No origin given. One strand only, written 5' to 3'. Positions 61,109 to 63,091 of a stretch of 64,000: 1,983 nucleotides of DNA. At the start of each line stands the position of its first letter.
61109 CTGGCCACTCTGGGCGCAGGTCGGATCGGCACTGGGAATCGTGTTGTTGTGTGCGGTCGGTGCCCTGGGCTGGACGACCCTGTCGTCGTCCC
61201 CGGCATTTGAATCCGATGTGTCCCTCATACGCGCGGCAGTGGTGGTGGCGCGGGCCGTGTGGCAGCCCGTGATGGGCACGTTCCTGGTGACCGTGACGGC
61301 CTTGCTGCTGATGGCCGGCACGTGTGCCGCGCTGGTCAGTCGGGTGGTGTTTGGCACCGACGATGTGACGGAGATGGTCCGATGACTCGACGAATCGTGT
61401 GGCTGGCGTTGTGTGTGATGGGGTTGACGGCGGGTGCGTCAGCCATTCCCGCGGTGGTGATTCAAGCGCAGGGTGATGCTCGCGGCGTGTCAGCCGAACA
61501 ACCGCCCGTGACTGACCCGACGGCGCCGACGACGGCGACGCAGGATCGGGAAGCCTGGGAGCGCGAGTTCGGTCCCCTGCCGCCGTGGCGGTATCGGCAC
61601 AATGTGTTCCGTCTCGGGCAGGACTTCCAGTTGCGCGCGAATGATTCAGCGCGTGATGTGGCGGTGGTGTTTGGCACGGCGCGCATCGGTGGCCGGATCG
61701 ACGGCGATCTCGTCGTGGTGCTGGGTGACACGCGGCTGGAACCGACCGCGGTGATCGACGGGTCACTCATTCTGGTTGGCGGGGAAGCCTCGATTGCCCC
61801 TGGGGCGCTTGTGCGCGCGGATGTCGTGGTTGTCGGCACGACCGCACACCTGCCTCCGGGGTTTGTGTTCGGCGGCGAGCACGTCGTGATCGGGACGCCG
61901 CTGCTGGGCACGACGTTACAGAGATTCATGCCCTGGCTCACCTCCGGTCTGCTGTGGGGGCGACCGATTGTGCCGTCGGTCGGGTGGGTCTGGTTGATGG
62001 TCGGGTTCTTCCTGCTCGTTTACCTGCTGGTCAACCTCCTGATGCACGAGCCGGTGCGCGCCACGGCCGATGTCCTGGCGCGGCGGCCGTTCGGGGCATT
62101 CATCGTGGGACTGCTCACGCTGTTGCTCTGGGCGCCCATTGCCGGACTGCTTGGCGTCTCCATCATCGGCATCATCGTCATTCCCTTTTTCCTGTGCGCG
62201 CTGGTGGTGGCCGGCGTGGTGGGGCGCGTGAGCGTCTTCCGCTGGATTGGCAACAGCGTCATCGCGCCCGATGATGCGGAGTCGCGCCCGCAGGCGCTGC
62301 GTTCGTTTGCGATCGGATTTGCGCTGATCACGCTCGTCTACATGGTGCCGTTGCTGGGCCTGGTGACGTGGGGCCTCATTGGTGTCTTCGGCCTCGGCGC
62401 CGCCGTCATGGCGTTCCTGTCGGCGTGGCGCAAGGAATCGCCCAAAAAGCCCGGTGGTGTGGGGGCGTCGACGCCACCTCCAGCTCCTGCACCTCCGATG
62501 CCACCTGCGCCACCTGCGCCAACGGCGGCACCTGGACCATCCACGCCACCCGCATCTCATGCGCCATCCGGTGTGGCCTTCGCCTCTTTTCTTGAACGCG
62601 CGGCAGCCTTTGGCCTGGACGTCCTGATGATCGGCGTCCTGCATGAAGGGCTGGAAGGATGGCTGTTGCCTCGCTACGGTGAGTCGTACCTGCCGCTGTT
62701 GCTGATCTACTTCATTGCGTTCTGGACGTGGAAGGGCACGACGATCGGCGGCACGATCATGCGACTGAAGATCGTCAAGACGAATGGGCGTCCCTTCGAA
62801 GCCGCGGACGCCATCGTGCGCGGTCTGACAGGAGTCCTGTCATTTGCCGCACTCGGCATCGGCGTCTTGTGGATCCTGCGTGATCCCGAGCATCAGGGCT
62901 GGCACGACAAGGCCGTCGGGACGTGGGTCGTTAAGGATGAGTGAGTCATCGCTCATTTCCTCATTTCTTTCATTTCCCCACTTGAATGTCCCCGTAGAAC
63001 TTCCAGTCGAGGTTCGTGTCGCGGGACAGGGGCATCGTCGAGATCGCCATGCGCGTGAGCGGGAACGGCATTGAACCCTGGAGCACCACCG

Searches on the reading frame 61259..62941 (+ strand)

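Call 73: search_protein_families(library=pfam, proteins=[window:61259-62941:+], max_evalue=0.00001)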
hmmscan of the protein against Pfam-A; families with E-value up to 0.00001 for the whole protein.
window:61259-62941:+ (561 aa): 1 family
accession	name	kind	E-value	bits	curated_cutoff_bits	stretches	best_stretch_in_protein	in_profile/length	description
PF06271.18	RDD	-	4.7e-15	56.5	24.1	1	471-553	48-136/137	RDD family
